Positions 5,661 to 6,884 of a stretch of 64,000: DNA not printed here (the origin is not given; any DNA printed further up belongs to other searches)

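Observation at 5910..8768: Shared C-terminal module of about 200-270 aa in both giant proteins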

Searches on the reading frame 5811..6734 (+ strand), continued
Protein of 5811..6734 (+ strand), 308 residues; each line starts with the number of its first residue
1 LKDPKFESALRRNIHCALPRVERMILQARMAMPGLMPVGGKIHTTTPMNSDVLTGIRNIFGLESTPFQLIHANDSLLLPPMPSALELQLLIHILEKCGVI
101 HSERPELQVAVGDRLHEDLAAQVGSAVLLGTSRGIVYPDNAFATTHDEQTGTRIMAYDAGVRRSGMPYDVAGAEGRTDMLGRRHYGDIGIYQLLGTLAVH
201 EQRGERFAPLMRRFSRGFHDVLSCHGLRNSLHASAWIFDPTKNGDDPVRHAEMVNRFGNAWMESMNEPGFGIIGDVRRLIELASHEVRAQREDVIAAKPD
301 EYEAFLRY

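Call 38: search_solved_structures(query=A3, max_evalue=10, show_alignments=3)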
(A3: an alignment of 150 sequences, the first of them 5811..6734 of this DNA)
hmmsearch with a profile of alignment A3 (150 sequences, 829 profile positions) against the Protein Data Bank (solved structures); distinct sequences matched with E-value up to 10: 59.
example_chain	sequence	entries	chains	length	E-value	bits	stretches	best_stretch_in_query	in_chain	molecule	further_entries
23wn_A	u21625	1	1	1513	0.0047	18.8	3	168-470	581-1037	DP622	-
1zq1_C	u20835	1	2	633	0.0086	17.9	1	147-411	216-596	Glutamyl-tRNA(Gln) amidotransferase subunit E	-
8glv_Lc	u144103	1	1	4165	0.012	17.4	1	197-470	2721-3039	DHC2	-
23wm_A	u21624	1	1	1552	0.031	16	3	168-470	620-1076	PP507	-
8oyv_A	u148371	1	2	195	0.081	14.7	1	354-478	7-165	De novo designed soluble Claudin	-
7tbo_A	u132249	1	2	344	0.16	13.7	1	402-479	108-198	D12 LOV2-DARPin fusion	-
5ghe_A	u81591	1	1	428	0.17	13.6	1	364-479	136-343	Pesticidal crystal protein Cry6Aa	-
8cws_A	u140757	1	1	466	0.22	13.2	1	176-475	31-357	F4132-2 Chain A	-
23wo_A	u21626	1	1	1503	0.25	13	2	161-464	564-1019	DP221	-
9exk_A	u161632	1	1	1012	0.26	13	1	47-444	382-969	De novo designed protein K12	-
9fw5_A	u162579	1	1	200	0.28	12.9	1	326-418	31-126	Retroaldolase 17 (RAD17)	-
8th8_Q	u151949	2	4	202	0.34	12.6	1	114-239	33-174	Calmodulin 7-2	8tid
5lm1_A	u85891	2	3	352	0.41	12.3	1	271-493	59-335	Tyrosine-protein phosphatase non-receptor type 23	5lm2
3c98_B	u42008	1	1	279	0.41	12.3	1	388-547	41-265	Syntaxin-1A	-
9ojz_G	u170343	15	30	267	0.45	12.2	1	389-547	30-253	Syntaxin-1A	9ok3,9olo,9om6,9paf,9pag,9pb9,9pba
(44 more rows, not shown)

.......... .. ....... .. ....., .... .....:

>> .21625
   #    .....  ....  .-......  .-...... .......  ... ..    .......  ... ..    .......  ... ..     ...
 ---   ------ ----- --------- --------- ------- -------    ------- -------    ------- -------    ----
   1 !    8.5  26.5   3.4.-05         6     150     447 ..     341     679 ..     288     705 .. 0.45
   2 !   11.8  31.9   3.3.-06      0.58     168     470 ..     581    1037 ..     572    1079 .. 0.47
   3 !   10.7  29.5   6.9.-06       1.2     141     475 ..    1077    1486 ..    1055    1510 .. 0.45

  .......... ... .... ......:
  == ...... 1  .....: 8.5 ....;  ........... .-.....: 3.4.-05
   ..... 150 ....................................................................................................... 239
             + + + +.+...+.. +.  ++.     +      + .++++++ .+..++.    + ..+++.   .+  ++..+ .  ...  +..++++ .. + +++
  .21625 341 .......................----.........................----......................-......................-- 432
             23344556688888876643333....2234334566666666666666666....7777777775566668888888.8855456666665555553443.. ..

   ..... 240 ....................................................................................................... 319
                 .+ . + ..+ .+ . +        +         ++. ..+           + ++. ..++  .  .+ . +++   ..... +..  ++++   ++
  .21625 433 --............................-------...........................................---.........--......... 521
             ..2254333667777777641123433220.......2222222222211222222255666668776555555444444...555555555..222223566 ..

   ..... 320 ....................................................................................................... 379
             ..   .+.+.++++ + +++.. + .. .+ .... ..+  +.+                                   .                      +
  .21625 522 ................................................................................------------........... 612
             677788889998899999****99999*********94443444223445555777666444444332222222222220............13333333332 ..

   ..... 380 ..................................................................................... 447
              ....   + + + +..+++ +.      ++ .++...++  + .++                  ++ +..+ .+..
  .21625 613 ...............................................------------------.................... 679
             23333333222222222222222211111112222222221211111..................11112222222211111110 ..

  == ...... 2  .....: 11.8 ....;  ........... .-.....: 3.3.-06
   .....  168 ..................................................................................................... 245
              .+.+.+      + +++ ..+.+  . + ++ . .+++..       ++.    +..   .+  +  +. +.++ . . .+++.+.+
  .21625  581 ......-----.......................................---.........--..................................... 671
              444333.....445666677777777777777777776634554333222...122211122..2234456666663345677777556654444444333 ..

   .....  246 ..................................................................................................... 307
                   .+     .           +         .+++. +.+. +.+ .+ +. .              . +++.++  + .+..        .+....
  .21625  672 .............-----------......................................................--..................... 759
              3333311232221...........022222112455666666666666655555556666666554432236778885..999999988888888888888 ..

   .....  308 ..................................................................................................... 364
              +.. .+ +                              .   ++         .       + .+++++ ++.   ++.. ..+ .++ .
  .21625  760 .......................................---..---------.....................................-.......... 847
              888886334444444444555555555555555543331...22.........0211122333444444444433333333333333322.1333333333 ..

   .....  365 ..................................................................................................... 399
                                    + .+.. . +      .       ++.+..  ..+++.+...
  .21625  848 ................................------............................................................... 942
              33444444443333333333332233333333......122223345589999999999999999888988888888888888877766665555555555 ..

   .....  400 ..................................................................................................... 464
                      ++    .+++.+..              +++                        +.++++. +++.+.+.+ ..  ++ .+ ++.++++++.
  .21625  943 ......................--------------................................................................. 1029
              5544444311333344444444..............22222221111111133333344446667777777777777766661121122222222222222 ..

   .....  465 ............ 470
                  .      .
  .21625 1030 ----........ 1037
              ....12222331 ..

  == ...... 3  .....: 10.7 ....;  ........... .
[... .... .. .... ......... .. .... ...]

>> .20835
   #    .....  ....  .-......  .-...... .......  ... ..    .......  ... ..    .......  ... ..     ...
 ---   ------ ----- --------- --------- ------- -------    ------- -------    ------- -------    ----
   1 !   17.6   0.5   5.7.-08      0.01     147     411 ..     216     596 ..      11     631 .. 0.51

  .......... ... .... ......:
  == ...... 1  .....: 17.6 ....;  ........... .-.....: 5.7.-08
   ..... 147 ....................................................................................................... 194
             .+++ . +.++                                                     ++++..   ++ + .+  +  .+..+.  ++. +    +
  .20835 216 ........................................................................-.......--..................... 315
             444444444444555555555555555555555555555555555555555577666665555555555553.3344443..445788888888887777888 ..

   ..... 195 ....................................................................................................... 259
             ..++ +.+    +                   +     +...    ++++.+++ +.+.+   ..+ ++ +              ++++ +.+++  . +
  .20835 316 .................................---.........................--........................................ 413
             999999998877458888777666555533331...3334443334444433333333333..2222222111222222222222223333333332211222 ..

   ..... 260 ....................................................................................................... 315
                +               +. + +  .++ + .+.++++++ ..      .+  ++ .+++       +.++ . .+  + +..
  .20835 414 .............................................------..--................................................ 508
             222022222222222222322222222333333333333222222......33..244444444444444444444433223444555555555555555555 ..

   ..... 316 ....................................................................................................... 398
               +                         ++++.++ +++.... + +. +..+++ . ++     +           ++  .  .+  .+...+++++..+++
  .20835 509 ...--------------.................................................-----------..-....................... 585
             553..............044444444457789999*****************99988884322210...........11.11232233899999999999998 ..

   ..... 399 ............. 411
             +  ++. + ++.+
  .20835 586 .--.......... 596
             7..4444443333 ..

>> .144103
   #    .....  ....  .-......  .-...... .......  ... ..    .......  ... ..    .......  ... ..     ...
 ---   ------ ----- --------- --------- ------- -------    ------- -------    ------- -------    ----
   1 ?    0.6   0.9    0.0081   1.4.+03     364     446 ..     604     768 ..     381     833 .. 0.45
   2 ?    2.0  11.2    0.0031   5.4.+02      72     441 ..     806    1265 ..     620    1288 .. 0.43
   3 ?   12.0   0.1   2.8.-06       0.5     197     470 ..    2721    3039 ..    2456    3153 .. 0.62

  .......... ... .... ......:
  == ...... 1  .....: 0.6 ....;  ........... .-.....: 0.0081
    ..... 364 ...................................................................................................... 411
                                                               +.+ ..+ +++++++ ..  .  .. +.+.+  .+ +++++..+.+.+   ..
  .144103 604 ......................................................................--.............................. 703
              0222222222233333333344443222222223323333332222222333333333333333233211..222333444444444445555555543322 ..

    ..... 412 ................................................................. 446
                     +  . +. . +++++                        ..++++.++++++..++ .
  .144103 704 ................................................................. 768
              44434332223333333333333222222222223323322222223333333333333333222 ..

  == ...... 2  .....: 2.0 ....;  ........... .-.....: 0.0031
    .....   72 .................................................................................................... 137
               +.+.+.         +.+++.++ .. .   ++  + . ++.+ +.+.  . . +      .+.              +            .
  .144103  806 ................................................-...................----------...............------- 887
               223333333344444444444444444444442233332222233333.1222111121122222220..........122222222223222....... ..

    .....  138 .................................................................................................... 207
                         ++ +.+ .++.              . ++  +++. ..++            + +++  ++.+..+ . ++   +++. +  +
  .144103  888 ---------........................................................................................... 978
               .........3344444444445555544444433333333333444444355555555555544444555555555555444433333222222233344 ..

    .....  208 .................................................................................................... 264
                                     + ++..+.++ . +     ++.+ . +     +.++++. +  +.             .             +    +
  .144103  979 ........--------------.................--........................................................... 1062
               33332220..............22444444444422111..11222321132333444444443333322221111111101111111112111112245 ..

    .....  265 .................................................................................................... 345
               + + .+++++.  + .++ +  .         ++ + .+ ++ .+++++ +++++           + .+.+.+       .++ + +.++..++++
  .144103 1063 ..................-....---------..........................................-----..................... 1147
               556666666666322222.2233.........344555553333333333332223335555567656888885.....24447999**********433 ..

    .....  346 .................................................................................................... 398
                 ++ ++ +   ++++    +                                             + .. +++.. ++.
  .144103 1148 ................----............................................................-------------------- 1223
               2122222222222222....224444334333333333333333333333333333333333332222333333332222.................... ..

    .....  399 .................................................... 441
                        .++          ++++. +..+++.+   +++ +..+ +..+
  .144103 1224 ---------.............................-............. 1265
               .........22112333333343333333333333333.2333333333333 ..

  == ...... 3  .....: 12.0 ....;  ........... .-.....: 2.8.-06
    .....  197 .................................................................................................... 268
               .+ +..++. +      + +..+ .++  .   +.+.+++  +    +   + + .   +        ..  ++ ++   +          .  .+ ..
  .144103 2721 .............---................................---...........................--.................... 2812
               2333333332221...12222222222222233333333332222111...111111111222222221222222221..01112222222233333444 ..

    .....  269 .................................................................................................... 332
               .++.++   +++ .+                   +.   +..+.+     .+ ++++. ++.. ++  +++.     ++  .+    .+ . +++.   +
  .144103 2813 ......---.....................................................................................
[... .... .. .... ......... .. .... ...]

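Call 43: find_related_loci(query=A2, collection=genome_contigs, flank=10000)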
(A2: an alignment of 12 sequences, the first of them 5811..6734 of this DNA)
Query A2 (308 aa) in genome_contigs; peptide patterns used: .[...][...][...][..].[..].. (x = any residue, [..] = any of these).
34 stretches matched a pattern; 10 encode a relative of the query (tblastn E <= 1e-3); 10 distinct loci.
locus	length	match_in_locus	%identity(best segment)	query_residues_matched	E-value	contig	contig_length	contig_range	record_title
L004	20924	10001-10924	48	1-308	6e-83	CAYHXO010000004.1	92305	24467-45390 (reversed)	MAG TPA_asm: uncultured Candidatus Peribacteria bacterium isolate ERP119705_co15_648 genome assembly, contig: NODE_116_l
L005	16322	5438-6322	40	10-305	3e-68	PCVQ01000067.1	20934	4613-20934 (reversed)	MAG: Candidatus Peregrinibacteria bacterium CG11_big_fil_rev_8_21_14_0_20_46_8 CG11_8_21_14_0.20_scaffold_3177_c, whole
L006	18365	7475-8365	39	13-308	2e-68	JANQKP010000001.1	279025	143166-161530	MAG: Candidatus Gracilibacteria bacterium isolate PL25a_bin.160 k99_1793505, whole genome shotgun sequence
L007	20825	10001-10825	38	29-302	2e-63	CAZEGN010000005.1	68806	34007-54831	MAG TPA_asm: uncultured Candidatus Peribacteria bacterium isolate SRP342105_co1_220 genome assembly, contig: NODE_488_le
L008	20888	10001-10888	41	18-307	5e-62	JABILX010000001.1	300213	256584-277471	MAG: Candidatus Peregrinibacteria bacterium isolate SI054_bin82 k141_1076007, whole genome shotgun sequence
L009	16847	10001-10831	38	27-303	8e-62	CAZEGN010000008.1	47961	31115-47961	MAG TPA_asm: uncultured Candidatus Peribacteria bacterium isolate SRP342105_co1_220 genome assembly, contig: NODE_900_le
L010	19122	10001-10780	41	25-281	2e-49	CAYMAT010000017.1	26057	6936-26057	MAG TPA_asm: uncultured Candidatus Peribacteria bacterium isolate SRP342105_co2_387 genome assembly, contig: NODE_1879_l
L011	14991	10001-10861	35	3-279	1e-41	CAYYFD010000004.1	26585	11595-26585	MAG TPA_asm: uncultured Candidatus Peribacteria bacterium isolate binchicken_co186_64 genome assembly, contig: NODE_1990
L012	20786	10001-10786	34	21-280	1e-40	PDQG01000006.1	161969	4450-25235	MAG: bacterium DOLZORAL124_38_8 isolate DOLZORAL124_38_8 DolZOral124_scaffold_690_curated, whole genome shotgun sequence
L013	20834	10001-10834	31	18-288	4e-35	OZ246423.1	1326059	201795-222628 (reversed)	MAG: Candidatus Altimarinota bacterium isolate 38dfdaa7-23c9-415c-95bd-71b6b8237c91 genome assembly, chromosome: 1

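Call 48: predict_structure(alignment_id=A4)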
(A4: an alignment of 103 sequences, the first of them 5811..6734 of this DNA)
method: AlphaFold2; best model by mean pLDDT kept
length: 308 residues; sequences in the alignment: 103
mean_pLDDT: 94.1   pTM: 0.93
mean pLDDT of the five models: 94.1, 93.8, 92.9, 92.8, 92.0
residues with pLDDT >= 90: 249; 70-90: 56; 50-70: 3; < 50: 0
segments of 3 or more residues with pLDDT < 50: none
pLDDT, mean of each block of 10 residues (from residue 1): 85 93 97 98 88 85 75 87 97 91 92 98 99 96 93 90 94 96 97 99 98 99 98 96 90 98 98 98 98 98 96
secondary structure, 60 per line:
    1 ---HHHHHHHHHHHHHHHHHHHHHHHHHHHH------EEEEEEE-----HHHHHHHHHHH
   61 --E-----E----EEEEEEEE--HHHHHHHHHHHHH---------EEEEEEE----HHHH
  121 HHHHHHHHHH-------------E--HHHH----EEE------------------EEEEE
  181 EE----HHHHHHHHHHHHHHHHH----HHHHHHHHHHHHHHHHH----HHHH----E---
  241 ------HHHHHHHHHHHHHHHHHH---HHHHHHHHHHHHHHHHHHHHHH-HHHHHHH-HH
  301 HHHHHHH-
elements in order: H4-31 E38-44 H50-60 E74-81 H84-96 E106-112 H117-130 H147-150 E155-157 E176-182 H187-203 H208-224 H229-232 H247-264 H268-289 H291-297 H299-307

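Call 50: fold_search(model_id=the predicted structure, library=pdb)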
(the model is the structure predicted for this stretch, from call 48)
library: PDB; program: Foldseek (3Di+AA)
matches with E <= 10: 436; with E <= 0.001: 2
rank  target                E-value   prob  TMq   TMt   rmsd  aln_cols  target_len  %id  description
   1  4bjr_B                2.2e-04  0.97  0.29  0.21  16.5       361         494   10  Crystal structure of the complex between Prokaryotic Ubiquitin-like Protein Pup and its Ligase PafA (released 2013-05-01)
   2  4bjr_A                6.1e-04  0.90  0.27  0.19  16.5       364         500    9  Crystal structure of the complex between Prokaryotic Ubiquitin-like Protein Pup and its Ligase PafA (released 2013-05-01)
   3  8oox_A                1.8e-03  0.84  0.28  0.23  16.5       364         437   10  Glutamine synthetase from Methermicoccus shengliensis at a resolution of 3.09 A (released 2024-01-24)
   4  1r8g_A                1.6e-02  0.60  0.30  0.27  17.4       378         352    8  Structure and function of YbdK (released 2004-08-17)
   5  1r8g_B                2.5e-02  0.63  0.33  0.29  16.9       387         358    9  Structure and function of YbdK (released 2004-08-17)
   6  1tt4_A                2.8e-02  0.54  0.30  0.28  16.3       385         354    9  Structure of NP459575, a predicted glutathione synthase from Salmonella typhimurium (released 2004-08-17)
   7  9cku_G                2.8e-02  0.33  0.24  0.21  14.6       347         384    9  Complex of M. smegmatis Dop with M. tuberculosis CoaX and Pup91 (released 2024-11-13)
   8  2cdq_A                3.5e-02  0.41  0.20  0.15   8.5       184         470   12  Crystal structure of Arabidopsis thaliana aspartate kinase complexed with lysine and S- adenosylmethionine (released 2006-05-30)
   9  7oyh_A                5.5e-02  0.33  0.28  0.21  13.2       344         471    9  Crystal structure of depupylase Dop in complex with Pup and ADP/tetrafluoromagnesate (released 2021-12-01)
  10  2zho_E                7.6e-02  0.30  0.20  0.29   8.1       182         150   10  Crystal structure of the regulatory subunit of aspartate kinase from Thermus thermophilus (ligand free form) (released 2009-02-17)
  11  6mx1_A                1.4e-01  0.23  0.19  0.29   9.2       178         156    8  The crystal structure of the regulatory domain of aspartokinase in the bifunctional aspartokinase/homoserine dehydroge (released 2018-11-07)
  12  3krm_C                1.5e-01  0.38  0.24  0.39  10.2       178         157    9  Imp1 kh34 (released 2010-02-09)
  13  2re1_B                1.8e-01  0.21  0.20  0.30   9.2       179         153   12  Crystal structure of aspartokinase alpha and beta subunits (released 2007-10-09)
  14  3ab2_K                1.9e-01  0.20  0.19  0.17   9.9       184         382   10  Crystal structure of aspartate kinase from Corynebacterium glutamicum in complex with threonine (released 2010-06-23)
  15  2dtj_A                2.0e-01  0.16  0.19  0.27   8.9       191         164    9  Crystal structure of regulatory subunit of aspartate kinase from Corynebacterium glutamicum (released 2007-05-01)
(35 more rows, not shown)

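Call 56: fold_search(model_id=the predicted structure, library=viral)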
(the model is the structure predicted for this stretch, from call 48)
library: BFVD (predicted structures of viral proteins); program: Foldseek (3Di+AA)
matches with E <= 10: 293; with E <= 0.001: 0
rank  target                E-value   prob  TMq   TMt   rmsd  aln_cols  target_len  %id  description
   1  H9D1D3                2.5e-03  0.92  0.31  0.35  12.0       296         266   11  Putative amidoligase [Salinivibrio phage CW02]
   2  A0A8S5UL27            3.5e-03  0.93  0.31  0.20  19.1       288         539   11  Putative cytoplasmic protein [Siphoviridae sp. ctICF6]
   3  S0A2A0                6.2e-03  0.60  0.24  0.16  17.8       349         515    9  Amidoligase enzyme [Cellulophaga phage phi14:2]
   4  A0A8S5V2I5            7.7e-03  0.82  0.32  0.24  15.4       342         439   10  Putative amidoligase enzyme [CrAss-like virus sp. ctelJ1]
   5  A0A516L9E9            7.7e-03  0.57  0.28  0.25  13.2       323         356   13  (no name in the UniProt tables at hand)
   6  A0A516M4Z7            1.0e-02  0.57  0.28  0.27  18.6       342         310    7  (no name in the UniProt tables at hand)
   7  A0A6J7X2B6            1.3e-02  0.72  0.30  0.24  12.1       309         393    9  LIM domain containing protein [uncultured Caudovirales phage]
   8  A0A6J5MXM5            1.4e-02  0.47  0.24  0.27  18.4       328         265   10  Amidoligase enzyme [uncultured Caudovirales phage]
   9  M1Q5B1                1.6e-02  0.63  0.30  0.18  18.0       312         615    9  (no name in the UniProt tables at hand)
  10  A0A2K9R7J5            1.9e-02  0.30  0.16  0.17  14.3       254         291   10  (no name in the UniProt tables at hand)
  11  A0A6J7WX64            2.1e-02  0.84  0.32  0.21  11.5       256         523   10  Amidoligase enzyme [uncultured Caudovirales phage]
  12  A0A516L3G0            2.1e-02  0.33  0.24  0.22  18.8       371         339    8  (no name in the UniProt tables at hand)
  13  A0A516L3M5            2.3e-02  0.33  0.24  0.24  15.2       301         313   11  (no name in the UniProt tables at hand)
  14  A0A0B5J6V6            2.3e-02  0.18  0.16  0.17  17.8       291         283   12  Uncharacterized protein [Pandoravirus inopinatum]
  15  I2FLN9                2.5e-02  0.28  0.23  0.23  16.8       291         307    9  Uncharacterized protein [Pseudomonas phage tf]
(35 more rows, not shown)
